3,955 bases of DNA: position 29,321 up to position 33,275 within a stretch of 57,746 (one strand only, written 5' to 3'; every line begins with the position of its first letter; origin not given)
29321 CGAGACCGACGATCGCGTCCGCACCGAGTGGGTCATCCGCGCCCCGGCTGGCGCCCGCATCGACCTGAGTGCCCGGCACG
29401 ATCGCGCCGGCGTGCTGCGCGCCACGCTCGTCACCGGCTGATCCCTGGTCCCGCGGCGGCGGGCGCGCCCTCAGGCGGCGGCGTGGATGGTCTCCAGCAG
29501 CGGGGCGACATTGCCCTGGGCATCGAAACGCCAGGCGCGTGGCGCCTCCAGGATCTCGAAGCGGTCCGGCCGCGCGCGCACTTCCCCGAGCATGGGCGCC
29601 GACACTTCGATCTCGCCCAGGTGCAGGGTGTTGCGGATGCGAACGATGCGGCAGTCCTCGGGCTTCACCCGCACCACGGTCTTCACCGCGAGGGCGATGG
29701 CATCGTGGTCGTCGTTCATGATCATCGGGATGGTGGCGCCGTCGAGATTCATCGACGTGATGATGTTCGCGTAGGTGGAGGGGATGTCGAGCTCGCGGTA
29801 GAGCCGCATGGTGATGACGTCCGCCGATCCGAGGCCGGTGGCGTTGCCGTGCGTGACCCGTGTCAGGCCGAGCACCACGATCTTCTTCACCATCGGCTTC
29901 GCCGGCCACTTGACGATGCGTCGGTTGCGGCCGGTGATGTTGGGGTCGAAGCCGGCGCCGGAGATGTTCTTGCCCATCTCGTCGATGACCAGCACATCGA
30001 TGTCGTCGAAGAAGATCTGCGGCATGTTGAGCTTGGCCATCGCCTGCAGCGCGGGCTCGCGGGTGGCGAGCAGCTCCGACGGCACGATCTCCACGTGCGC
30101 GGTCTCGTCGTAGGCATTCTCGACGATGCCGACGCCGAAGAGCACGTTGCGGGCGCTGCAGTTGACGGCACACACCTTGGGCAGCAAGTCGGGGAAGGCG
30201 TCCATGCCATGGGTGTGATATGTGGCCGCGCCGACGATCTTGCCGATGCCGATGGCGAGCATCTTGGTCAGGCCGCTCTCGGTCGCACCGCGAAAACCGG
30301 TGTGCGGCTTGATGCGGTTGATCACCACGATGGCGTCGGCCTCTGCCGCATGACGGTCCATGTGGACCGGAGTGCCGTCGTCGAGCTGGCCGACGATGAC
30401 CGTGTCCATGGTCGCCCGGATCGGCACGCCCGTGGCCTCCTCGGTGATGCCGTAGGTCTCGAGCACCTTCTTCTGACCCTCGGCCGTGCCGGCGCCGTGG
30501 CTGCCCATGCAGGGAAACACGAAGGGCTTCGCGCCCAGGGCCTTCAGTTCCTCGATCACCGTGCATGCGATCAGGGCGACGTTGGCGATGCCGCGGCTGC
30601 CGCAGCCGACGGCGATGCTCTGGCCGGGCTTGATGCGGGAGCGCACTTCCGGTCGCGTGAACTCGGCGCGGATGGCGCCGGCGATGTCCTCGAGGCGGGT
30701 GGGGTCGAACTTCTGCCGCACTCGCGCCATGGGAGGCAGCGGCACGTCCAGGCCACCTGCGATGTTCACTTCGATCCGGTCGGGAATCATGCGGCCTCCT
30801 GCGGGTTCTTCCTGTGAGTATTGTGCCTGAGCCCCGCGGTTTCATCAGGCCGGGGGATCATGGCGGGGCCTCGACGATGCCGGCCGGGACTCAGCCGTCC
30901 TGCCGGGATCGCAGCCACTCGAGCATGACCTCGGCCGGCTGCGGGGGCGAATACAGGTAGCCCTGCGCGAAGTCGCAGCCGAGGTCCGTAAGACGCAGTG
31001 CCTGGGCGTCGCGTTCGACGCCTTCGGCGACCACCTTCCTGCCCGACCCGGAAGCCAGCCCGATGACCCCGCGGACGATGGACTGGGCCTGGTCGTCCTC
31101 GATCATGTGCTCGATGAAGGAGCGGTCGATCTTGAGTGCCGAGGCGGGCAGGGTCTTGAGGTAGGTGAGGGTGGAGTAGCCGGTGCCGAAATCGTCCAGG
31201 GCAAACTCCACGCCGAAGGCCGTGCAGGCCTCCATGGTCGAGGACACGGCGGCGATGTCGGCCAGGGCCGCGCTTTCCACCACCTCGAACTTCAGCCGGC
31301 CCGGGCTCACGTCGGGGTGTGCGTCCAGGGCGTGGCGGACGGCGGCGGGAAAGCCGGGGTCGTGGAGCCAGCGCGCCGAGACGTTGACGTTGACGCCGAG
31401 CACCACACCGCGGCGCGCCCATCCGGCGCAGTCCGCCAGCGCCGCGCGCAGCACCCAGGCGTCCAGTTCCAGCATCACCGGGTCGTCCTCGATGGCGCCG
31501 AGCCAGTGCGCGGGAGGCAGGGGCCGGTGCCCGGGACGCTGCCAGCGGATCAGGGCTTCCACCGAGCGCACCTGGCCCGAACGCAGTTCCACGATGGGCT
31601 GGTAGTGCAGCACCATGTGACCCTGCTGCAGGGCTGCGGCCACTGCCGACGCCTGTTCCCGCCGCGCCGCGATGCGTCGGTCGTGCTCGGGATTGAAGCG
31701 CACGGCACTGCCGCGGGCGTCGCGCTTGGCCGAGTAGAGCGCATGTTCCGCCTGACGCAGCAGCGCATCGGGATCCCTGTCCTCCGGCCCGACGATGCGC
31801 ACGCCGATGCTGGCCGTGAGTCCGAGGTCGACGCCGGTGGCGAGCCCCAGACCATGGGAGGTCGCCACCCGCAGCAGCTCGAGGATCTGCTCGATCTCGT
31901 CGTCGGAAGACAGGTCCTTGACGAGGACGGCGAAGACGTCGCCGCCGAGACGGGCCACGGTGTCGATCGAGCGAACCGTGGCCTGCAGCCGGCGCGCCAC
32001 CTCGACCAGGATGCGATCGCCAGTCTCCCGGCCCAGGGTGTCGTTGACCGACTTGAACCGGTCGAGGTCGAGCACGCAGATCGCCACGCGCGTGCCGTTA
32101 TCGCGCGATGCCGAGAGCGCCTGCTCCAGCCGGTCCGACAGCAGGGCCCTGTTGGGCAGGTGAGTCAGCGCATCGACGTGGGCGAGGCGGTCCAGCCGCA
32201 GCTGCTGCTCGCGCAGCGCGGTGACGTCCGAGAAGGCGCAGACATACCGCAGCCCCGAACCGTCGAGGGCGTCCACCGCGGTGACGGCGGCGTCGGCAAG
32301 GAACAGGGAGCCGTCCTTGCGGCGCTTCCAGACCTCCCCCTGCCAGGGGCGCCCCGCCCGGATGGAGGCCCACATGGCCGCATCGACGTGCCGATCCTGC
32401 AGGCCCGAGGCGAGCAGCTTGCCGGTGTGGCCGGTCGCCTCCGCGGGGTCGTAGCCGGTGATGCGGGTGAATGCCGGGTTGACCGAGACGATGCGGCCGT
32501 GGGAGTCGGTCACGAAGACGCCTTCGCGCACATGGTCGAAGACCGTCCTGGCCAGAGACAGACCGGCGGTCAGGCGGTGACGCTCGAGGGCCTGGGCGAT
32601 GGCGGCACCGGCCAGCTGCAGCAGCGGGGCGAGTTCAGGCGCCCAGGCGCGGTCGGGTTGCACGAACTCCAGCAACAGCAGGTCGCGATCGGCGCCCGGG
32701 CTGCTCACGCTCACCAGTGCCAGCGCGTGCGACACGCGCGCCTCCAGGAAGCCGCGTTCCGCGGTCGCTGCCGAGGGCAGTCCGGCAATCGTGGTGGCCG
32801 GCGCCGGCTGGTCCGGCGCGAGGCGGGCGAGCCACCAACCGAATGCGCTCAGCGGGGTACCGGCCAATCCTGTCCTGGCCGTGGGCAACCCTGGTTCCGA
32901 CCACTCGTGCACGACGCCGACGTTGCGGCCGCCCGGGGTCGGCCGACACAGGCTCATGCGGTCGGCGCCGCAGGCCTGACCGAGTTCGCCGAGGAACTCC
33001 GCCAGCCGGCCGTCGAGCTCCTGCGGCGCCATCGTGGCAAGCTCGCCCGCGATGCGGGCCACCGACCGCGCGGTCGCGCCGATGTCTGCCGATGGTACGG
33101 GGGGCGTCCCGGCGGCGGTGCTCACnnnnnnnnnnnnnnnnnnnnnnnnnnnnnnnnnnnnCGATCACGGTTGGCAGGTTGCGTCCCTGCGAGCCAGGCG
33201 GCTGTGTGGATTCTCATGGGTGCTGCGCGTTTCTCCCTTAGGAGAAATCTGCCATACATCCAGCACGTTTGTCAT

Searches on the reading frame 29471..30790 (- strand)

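Call 33: search_protein_families(library=pfam, proteins=[window:29471-30790:-])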
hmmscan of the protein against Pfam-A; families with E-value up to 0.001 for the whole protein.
window:29471-30790:- (439 aa): 2 families
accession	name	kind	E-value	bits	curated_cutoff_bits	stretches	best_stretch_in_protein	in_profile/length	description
PF09861.14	Lar_N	-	8.3e-09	35.4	23.3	1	33-194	31-194/204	Lactate racemase N-terminal domain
PF04015.17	DUF362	-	3e-05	24.6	24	1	76-219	24-142/200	Domain of unknown function (DUF362)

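Call 77: search_protein_families(library=ncbifam, proteins=[window:29471-30790:-])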
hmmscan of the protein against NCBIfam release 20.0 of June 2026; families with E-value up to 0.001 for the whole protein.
window:29471-30790:- (439 aa): 3 families
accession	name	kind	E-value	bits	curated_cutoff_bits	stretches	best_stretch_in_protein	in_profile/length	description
NF052515.1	NPN_iso_grp_22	equivalog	5.2e-157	522.8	400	1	18-405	1-390/392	nickel pincer cofactor-dependent isomerase, group 22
NF052593.1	NPN_racem_MAR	equivalog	3.4e-08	32.5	500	1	38-192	40-195/415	nickel-dependent malate racemase, LarAH6 family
NF052595.1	NPN_LarAH5_MAR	equivalog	1.4e-05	24.2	462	1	59-184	62-187/415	nickel-dependent malate racemase, LarAH5 family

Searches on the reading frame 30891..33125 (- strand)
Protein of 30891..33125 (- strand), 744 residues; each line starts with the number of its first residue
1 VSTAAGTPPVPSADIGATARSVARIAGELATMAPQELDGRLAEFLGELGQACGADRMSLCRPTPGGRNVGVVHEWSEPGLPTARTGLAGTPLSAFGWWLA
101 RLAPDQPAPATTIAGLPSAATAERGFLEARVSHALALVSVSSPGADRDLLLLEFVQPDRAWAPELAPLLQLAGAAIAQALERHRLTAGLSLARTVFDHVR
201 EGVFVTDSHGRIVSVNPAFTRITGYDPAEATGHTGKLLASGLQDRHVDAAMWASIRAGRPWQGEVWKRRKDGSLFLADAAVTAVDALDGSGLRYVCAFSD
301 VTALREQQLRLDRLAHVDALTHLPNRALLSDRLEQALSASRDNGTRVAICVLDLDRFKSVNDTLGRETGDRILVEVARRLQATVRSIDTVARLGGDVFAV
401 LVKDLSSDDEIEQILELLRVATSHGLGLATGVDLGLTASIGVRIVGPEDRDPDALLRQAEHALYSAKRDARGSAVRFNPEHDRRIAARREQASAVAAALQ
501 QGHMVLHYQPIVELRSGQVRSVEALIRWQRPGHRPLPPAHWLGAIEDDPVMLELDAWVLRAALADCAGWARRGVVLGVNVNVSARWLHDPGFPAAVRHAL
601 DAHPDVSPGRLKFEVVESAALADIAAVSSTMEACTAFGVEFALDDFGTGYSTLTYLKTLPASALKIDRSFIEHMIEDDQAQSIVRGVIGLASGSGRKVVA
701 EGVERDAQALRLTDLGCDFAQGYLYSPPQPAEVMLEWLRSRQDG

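Call 33: search_protein_families(library=pfam, proteins=[window:30891-33125:-])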
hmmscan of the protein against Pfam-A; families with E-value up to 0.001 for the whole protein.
window:30891-33125:- (744 aa): 7 families
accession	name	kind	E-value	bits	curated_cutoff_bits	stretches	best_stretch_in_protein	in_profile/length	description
PF00563.25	EAL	-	3.4e-66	223.4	31.3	1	494-728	3-236/236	EAL domain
PF00990.26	GGDEF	-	2.8e-39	134.9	23.8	1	315-471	1-159/161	Diguanylate cyclase, GGDEF domain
PF13426.13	PAS_9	-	8.6e-16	58.5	27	1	201-303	2-103/103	PAS domain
PF00989.32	PAS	-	2e-12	47.5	22.6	1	193-301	4-113/113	PAS fold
PF13188.13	PAS_8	-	3.1e-10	40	21.8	1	193-246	4-54/65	PAS domain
PF08448.16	PAS_4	-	8.3e-09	36.1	23.1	1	196-305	1-109/110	PAS fold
PF08447.18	PAS_3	-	5.1e-07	30.3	25.6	1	212-295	1-86/89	PAS fold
